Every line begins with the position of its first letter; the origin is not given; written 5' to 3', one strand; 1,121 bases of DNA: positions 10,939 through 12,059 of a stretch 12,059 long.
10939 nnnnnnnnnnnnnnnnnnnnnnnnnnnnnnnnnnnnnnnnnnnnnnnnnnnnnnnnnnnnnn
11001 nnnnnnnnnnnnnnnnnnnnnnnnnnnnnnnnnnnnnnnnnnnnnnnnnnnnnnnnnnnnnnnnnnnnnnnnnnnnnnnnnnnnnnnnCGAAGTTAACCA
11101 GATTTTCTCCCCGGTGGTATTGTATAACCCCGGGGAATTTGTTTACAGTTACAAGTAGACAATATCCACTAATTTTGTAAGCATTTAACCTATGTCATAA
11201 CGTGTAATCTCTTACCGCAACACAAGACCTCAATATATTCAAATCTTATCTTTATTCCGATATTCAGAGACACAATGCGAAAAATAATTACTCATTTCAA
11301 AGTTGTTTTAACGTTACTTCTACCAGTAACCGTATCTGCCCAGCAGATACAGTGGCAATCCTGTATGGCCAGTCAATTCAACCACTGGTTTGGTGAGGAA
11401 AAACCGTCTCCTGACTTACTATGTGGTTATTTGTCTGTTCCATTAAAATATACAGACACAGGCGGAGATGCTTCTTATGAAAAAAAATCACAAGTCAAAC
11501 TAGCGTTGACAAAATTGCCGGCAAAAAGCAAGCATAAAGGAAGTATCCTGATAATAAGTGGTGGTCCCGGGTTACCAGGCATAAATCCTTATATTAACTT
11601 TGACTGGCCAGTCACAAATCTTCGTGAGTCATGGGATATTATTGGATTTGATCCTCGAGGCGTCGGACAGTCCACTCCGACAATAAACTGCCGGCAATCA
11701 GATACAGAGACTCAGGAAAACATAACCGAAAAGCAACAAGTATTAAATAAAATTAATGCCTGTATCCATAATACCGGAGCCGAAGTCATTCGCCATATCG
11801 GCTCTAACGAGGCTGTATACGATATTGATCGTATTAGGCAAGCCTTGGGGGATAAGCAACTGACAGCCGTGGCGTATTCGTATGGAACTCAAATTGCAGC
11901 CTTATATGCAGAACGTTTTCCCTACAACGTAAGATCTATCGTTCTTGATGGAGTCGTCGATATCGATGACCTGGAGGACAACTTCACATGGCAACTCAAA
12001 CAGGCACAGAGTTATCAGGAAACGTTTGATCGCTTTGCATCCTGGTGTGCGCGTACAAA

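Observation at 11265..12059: Uncharacterised secreted S33-like alpha/beta-hydrolase immediately downstream of ompT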

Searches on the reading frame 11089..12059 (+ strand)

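Call 13: search_protein_families(library=pfam, proteins=[L001:12187-13668:+, window:11275-12057:+], max_evalue=0.01)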
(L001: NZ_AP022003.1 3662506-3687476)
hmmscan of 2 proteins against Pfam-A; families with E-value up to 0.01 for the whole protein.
L001:12187-13668:+ (494 aa): 3 families
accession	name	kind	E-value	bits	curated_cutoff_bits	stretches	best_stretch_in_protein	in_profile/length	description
PF00561.26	Abhydrolase_1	-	3e-33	115.9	25.8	1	91-460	3-243/245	alpha/beta hydrolase fold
PF08386.16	Abhydrolase_4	-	1.8e-14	54.1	21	1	386-479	4-96/103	TAP-like protein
PF12697.13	Abhydrolase_6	-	0.0013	19.9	26.3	0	183-259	53-132/217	Alpha/beta hydrolase family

window:11275-12057:+ (261 aa): 1 family
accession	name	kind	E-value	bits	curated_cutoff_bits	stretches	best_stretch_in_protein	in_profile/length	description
PF00561.26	Abhydrolase_1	-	6.5e-25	88.6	25.8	1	91-260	3-133/245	alpha/beta hydrolase fold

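Call 14: search_protein_families(library=ncbifam, proteins=[L001:12187-13668:+], max_evalue=0.01)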
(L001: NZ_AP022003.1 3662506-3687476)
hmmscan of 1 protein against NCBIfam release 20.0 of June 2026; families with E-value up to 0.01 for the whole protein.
L001:12187-13668:+ (494 aa): 2 families
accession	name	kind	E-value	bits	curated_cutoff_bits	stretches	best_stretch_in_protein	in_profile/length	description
TIGR01249.1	pro_imino_pep_1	equivalog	4.7e-09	35.8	259.75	1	167-263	68-165/307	prolyl aminopeptidase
TIGR01250.1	pro_imino_pep_2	subfamily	0.00075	19.1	167.65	1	178-233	80-136/288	proline iminopeptidase-family hydrolase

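Call 15: search_solved_structures(query=L001:12187-13668:+, max_evalue=0.01, show_alignments=2)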
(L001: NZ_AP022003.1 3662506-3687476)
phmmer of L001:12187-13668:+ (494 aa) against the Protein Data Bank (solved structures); distinct sequences matched with E-value up to 0.01: 8.
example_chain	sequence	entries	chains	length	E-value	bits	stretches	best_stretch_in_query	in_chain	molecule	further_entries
7sfm_A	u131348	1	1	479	2.4e-51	178.4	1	21-475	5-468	Hip1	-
8e5w_A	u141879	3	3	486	7.3e-51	176.8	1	23-475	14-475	Protease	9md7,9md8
5bkm_A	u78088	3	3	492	9.7e-51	176.4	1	24-475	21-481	Carboxylesterase A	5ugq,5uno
5uoh_A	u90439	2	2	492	4.8e-50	174.1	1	24-475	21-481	Carboxylesterase A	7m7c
8e18_A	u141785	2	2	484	2.5e-18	69.5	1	40-452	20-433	Secreted hydrolase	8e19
8g5t_A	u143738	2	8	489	1.3e-08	37.5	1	116-455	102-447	TnmK2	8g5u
1qtr_A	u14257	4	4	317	0.0013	20.9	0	181-256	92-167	PROLYL AMINOPEPTIDASE | Proline iminopeptidase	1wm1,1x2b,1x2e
1azw_A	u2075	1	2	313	0.0021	20.3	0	180-260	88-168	PROLINE IMINOPEPTIDASE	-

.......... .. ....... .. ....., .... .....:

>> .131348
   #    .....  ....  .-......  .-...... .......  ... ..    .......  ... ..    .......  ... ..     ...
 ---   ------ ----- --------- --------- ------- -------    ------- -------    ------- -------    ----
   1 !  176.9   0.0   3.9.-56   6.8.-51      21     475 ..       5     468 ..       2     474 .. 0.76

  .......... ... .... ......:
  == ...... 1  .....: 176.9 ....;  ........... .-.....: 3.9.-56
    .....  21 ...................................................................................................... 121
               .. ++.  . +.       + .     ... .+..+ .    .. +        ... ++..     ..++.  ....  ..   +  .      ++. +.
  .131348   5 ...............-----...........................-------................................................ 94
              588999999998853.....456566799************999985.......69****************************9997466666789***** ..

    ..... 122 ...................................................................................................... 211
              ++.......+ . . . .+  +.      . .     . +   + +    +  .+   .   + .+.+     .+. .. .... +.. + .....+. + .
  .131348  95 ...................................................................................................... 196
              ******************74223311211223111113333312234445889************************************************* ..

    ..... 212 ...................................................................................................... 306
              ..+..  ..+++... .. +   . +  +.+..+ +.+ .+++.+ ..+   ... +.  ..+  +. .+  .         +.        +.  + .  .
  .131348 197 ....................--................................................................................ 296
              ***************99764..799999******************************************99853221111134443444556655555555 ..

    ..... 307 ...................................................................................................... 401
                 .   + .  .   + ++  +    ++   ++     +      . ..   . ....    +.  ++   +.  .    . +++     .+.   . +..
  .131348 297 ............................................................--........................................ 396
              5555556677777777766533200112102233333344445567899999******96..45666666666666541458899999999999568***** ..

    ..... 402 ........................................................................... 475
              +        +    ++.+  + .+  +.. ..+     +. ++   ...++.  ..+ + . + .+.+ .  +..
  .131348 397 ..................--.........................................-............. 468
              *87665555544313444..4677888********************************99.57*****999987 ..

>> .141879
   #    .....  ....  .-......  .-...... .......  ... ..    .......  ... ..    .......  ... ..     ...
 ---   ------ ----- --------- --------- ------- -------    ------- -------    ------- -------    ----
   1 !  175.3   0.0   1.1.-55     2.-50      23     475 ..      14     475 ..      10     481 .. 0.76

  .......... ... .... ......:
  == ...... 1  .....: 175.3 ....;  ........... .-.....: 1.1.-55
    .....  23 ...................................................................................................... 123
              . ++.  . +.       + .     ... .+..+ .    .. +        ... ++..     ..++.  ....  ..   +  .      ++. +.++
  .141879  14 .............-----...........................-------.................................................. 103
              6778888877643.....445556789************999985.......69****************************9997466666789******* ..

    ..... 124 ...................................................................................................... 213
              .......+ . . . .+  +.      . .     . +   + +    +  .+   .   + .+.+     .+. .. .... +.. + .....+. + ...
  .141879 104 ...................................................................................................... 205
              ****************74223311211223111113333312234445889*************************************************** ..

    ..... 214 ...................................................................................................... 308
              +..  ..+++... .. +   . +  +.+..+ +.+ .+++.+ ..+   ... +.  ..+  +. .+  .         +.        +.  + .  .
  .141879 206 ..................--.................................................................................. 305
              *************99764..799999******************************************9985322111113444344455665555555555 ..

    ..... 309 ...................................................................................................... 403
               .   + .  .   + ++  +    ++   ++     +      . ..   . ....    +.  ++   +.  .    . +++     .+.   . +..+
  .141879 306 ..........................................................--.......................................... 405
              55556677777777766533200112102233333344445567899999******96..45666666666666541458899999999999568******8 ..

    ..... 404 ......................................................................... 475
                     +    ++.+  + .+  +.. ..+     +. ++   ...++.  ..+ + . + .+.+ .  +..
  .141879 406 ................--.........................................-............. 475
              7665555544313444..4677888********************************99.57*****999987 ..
